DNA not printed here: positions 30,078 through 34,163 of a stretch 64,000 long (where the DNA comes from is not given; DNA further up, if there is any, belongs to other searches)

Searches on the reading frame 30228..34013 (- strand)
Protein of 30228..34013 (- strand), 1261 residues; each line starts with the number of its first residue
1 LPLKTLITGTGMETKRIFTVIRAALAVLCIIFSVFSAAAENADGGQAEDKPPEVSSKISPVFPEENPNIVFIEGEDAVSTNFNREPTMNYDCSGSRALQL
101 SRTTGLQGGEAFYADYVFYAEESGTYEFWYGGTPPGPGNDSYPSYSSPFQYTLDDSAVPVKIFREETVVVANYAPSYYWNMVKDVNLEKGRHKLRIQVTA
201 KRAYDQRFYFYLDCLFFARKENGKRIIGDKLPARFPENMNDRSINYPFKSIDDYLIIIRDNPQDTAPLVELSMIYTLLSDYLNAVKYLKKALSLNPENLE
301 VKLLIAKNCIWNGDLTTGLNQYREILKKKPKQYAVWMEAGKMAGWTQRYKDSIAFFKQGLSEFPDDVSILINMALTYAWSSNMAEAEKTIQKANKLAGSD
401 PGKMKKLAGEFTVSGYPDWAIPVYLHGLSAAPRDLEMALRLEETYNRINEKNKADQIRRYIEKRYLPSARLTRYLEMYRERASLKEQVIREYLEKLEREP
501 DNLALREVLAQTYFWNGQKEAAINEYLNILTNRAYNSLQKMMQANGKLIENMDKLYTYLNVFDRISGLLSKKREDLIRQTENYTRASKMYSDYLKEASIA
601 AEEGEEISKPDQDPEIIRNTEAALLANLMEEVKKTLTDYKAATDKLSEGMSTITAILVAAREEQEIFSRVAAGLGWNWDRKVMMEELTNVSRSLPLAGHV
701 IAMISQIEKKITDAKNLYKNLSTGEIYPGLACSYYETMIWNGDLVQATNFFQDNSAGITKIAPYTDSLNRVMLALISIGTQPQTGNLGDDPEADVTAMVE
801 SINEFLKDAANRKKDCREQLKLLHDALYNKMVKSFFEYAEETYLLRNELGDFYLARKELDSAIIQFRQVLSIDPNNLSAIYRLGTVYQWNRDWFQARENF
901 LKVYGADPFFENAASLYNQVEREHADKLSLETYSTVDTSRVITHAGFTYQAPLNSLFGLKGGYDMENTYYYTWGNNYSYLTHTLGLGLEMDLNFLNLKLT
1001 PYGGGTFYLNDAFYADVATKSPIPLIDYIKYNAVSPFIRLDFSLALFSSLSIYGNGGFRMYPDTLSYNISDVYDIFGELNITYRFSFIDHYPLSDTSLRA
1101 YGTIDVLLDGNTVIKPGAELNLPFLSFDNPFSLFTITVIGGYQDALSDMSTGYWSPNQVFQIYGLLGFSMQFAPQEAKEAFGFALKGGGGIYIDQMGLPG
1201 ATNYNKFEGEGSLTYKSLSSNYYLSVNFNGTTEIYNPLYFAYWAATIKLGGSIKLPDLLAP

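Call 42: search_protein_families(library=pfam, proteins=[window:30228-34013:-], max_evalue=0.00001)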
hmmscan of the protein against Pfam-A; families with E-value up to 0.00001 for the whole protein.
window:30228-34013:- (1261 aa): 13 families
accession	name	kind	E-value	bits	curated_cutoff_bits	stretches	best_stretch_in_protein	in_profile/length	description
PF14559.12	TPR_19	-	8e-24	84.2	25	0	280-332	6-58/68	Tetratricopeptide repeat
PF07719.23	TPR_2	-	1.2e-17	63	27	0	847-876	5-34/34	Tetratricopeptide repeat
PF13428.12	TPR_14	-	2.1e-14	53.1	23.5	0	848-885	6-43/44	Tetratricopeptide repeat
PF13181.12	TPR_8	-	7.2e-13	48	25.7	0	269-298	5-34/34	Tetratricopeptide repeat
PF00515.34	TPR_1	-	1.5e-12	47.2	27.8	0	274-298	10-34/34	Tetratricopeptide repeat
PF13432.12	TPR_16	-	9.7e-09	36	32.7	0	840-876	28-64/65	Tetratricopeptide repeat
PF13424.12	TPR_12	-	1.7e-08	35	30.1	0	268-294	6-32/77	Tetratricopeptide repeat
PF13414.12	TPR_11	-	1.8e-08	34.4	26.8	0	850-888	1-39/42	TPR repeat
PF14561.12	TPR_20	-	4.2e-08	33.8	25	0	488-533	7-52/90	Tetratricopeptide repeat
PF23914.1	TPR_CcmH_CycH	-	4.5e-08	33.5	42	0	259-365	44-153/158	Cytochrome c-type biogenesis protein H TPR domain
PF24575.1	TPR_Slam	-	7.3e-08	33.2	35.2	0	486-523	64-101/104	Surface lipoprotein assembly modifier, N-terminal TPR repeats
PF13431.12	TPR_17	-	1.2e-06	28.7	24.4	0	866-897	2-33/34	Tetratricopeptide repeat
PF25064.1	ARM_TT21_5th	-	1.6e-06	28.9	27.8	0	850-887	8-45/117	TT21 fifth ARM repeats domain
